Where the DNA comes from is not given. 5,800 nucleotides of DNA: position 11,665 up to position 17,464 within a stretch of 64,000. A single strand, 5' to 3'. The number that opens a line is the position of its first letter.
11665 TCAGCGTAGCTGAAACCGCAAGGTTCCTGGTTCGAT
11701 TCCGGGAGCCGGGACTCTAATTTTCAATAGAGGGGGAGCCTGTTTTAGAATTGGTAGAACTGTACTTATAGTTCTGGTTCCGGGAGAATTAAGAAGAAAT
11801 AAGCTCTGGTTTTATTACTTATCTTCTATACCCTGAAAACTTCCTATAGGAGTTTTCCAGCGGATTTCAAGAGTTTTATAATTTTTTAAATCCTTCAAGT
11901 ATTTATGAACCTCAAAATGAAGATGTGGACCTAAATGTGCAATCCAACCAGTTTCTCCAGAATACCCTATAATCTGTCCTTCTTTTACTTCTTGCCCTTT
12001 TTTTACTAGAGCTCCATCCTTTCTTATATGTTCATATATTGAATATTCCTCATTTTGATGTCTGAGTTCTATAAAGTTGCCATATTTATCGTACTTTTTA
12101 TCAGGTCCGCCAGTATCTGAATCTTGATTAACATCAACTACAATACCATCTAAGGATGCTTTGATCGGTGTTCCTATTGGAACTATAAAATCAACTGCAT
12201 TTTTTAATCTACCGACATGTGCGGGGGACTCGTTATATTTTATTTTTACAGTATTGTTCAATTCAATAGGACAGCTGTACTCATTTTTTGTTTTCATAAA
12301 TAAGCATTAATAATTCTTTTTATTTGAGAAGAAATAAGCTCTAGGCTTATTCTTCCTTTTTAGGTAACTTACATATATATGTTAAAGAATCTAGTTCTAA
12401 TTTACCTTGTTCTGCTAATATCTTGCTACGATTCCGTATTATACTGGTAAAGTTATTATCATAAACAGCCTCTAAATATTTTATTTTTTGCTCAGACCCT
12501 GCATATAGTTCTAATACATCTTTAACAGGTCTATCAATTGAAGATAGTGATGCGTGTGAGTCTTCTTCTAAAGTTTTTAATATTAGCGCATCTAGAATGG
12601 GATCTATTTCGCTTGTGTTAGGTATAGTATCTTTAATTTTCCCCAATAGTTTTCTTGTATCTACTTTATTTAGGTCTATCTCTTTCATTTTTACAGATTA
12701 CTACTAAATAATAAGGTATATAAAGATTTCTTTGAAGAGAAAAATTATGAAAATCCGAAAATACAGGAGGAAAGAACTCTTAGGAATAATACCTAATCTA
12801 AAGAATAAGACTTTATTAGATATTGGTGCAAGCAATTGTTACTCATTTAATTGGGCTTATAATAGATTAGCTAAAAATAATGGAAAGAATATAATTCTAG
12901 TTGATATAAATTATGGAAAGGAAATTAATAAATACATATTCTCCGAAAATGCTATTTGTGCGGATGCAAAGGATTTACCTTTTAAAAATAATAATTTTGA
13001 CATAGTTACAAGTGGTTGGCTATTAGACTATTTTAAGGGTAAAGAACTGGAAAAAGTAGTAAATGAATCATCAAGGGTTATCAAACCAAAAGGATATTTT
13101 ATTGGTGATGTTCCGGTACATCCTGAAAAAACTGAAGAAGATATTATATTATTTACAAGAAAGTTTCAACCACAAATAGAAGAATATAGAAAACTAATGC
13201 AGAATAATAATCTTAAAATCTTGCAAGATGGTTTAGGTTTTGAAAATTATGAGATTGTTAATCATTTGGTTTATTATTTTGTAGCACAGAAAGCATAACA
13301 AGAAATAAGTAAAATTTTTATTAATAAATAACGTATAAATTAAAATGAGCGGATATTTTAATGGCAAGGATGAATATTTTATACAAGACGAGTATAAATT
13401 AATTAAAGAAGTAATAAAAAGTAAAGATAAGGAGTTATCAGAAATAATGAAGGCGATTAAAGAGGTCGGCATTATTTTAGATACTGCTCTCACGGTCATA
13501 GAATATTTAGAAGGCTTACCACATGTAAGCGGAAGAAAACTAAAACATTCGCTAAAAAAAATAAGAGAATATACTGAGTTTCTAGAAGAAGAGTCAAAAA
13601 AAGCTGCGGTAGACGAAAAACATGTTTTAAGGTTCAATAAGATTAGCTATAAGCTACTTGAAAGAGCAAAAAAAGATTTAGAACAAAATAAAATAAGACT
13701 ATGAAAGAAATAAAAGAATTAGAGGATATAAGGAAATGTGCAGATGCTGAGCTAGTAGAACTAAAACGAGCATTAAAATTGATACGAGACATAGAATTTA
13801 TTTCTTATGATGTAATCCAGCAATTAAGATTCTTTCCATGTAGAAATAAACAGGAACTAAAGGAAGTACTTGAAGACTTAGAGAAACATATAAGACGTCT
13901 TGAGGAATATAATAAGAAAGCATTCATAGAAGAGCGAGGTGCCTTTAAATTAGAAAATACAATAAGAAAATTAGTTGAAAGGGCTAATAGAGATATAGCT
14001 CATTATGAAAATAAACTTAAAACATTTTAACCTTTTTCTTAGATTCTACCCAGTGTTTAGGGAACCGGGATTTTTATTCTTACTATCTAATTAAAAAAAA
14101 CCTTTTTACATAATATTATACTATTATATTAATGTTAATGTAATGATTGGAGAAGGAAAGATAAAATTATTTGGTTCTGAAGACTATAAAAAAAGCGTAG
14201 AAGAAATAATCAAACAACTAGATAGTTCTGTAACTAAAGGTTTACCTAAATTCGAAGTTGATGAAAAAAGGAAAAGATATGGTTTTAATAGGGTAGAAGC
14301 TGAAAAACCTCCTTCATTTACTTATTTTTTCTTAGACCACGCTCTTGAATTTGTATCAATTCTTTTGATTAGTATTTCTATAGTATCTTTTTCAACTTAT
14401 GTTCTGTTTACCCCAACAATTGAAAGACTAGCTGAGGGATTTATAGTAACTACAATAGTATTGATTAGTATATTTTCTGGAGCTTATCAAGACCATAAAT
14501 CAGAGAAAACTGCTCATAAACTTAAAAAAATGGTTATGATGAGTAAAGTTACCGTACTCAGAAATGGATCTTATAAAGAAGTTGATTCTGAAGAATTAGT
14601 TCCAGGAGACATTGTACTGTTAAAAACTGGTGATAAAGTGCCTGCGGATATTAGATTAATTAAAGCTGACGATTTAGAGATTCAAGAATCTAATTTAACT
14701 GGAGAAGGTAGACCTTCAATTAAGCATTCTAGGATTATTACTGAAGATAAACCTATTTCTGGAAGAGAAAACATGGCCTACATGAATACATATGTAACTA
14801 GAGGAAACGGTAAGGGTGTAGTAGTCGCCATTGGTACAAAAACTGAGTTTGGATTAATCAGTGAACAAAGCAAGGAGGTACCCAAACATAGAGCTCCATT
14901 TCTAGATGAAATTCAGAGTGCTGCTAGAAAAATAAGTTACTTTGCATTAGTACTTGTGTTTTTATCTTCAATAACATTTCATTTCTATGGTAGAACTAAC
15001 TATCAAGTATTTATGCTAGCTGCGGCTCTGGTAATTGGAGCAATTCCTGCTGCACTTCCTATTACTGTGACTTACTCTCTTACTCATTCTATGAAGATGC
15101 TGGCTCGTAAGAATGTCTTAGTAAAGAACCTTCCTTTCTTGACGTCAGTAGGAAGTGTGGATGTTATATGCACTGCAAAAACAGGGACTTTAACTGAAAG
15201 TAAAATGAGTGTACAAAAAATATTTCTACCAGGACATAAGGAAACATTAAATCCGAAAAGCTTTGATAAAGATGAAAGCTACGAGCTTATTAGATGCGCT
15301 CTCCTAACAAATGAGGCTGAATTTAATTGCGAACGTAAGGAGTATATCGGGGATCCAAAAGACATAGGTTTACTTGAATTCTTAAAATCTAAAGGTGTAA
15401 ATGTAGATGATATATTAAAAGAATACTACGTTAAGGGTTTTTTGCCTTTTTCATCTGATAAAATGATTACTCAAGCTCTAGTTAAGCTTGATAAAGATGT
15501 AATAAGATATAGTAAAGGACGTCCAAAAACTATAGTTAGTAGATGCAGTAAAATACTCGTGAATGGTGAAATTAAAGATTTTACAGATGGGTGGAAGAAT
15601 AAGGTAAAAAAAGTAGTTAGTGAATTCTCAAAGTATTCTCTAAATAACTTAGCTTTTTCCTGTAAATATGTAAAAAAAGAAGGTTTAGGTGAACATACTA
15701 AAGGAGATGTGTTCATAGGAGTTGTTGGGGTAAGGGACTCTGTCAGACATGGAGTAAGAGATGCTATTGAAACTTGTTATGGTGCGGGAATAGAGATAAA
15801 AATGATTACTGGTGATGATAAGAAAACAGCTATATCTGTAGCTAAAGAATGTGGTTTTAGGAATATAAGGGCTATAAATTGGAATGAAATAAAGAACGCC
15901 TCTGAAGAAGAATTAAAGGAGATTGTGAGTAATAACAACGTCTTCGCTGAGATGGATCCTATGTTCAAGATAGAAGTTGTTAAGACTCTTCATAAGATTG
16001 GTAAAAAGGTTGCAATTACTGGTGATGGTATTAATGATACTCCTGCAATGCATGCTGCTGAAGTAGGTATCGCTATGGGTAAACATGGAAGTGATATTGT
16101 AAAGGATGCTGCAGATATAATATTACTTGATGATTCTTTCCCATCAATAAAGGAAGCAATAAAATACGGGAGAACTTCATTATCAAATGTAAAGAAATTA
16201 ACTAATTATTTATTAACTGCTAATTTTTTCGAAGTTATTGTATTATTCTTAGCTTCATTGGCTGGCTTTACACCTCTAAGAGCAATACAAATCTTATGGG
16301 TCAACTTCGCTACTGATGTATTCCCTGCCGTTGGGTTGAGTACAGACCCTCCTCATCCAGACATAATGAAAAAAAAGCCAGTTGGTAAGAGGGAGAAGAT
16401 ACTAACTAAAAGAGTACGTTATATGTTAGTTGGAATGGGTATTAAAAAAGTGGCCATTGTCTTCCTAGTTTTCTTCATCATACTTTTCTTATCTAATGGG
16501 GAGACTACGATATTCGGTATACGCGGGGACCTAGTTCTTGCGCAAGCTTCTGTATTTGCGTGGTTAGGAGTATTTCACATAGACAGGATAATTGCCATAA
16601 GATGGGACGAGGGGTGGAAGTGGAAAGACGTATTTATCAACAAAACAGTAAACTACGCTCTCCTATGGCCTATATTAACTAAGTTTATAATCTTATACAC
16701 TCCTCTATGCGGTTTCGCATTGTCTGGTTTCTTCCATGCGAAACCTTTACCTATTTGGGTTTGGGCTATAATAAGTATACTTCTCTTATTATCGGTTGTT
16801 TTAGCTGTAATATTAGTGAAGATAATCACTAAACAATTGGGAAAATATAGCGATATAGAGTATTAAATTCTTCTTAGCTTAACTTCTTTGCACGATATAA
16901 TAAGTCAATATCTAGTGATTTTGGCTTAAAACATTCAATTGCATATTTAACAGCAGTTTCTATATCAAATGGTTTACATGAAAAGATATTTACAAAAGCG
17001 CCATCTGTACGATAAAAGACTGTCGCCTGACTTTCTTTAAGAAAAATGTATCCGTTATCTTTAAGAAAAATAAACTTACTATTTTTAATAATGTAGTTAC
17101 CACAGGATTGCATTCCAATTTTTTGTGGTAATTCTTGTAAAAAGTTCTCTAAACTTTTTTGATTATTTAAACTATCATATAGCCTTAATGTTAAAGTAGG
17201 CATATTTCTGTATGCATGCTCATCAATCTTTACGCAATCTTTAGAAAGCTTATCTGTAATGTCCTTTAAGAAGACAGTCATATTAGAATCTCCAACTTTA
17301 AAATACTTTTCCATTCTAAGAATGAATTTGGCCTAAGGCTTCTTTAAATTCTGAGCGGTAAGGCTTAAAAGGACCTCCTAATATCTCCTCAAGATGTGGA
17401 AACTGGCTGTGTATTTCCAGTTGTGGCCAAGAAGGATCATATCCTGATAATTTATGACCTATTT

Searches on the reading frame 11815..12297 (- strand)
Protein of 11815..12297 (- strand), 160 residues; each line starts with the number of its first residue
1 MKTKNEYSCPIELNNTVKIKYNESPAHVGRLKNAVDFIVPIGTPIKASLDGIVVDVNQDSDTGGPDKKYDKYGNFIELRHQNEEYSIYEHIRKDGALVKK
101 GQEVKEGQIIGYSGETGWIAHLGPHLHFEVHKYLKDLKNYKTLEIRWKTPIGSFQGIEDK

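Call 43: search_protein_families(library=pfam, proteins=[window:11815-12297:-])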
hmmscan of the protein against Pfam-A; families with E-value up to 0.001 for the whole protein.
window:11815-12297:- (160 aa): 2 families
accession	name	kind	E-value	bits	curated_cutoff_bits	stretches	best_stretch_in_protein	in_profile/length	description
PF01551.29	Peptidase_M23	-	1.9e-23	82.9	28.7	1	32-133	3-90/96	Peptidase family M23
PF13533.13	Biotin_lipoyl_2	-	0.00051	20.3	29.8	0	98-111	16-29/32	Biotin-lipoyl like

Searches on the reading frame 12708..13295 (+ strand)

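Call 10: search_protein_families(library=pfam, proteins=[window:12708-13295:+])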
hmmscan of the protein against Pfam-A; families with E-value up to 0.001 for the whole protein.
window:12708-13295:+ (196 aa): 4 families
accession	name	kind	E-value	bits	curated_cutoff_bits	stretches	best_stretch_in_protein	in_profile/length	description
PF08241.18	Methyltransf_11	-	4.8e-13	50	21.2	1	37-132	1-94/95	Methyltransferase domain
PF13649.12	Methyltransf_25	-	9.3e-09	36.3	27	1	37-129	2-97/97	Methyltransferase domain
PF13847.12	Methyltransf_31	-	1e-06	28.9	27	1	32-142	3-114/145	Methyltransferase domain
PF01209.24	Ubie_methyltran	-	1.8e-05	24.7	20.1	1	24-131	39-149/233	ubiE/COQ5 methyltransferase family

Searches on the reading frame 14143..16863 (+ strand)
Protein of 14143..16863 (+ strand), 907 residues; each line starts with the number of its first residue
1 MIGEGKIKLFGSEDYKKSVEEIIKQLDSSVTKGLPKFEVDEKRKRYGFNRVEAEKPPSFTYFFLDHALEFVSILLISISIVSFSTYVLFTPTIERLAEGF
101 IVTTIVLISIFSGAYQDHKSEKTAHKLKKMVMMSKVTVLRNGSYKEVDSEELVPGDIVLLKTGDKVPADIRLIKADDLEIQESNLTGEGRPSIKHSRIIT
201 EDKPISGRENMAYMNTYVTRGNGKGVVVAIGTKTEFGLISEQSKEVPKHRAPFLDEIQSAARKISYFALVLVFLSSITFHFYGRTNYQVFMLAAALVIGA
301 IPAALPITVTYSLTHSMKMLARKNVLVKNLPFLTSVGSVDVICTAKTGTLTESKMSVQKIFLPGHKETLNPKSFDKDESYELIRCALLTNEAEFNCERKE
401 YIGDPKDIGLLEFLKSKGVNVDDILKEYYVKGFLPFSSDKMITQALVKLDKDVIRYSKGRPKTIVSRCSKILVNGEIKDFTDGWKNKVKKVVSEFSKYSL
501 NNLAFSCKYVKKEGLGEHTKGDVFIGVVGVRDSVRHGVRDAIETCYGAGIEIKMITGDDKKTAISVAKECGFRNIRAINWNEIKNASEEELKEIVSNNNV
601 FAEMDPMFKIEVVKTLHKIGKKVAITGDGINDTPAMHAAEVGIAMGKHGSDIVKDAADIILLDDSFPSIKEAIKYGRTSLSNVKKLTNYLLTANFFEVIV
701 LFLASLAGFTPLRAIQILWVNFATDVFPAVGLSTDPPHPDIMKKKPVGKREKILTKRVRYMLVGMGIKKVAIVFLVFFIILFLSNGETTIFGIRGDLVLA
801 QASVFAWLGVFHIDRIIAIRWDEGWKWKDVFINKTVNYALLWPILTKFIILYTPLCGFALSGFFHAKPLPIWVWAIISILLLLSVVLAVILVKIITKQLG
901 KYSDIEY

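Call 24: search_protein_families(library=pfam, proteins=[window:14143-16863:+], max_evalue=0.01)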
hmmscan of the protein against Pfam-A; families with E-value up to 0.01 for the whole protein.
window:14143-16863:+ (907 aa): 6 families
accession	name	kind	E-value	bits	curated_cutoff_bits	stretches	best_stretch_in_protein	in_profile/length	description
PF00122.25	E1-E2_ATPase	-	2.8e-43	148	28.1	1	134-323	5-181/181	E1-E2 ATPase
PF00689.26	Cation_ATPase_C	-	3.9e-29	102.1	27.3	1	710-894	2-174/175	Cation transporting ATPase, C-terminus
PF00690.31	Cation_ATPase_N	-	1.9e-14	53.5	20.4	1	15-82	2-69/69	Cation transporter/ATPase, N-terminus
PF00702.32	Hydrolase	-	4.2e-10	40.8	26.4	1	504-639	67-190/191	haloacid dehalogenase-like hydrolase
PF13246.12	Cation_ATPase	-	4.5e-10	39.8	21.7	1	388-471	2-91/91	Cation transport ATPase (P-type)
PF08282.18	Hydrolase_3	-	0.0006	20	20.9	1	618-664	201-246/255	haloacid dehalogenase-like hydrolase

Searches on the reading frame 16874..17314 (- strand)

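Call 45: search_protein_families(library=pfam, proteins=[window:16874-17314:-])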
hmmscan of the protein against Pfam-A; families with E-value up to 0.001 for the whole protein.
window:16874-17314:- (146 aa): 1 family
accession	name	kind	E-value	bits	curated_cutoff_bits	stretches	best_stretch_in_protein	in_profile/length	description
PF02675.21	AdoMet_dc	-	4.5e-07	30.6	25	1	47-139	12-104/107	S-adenosylmethionine decarboxylase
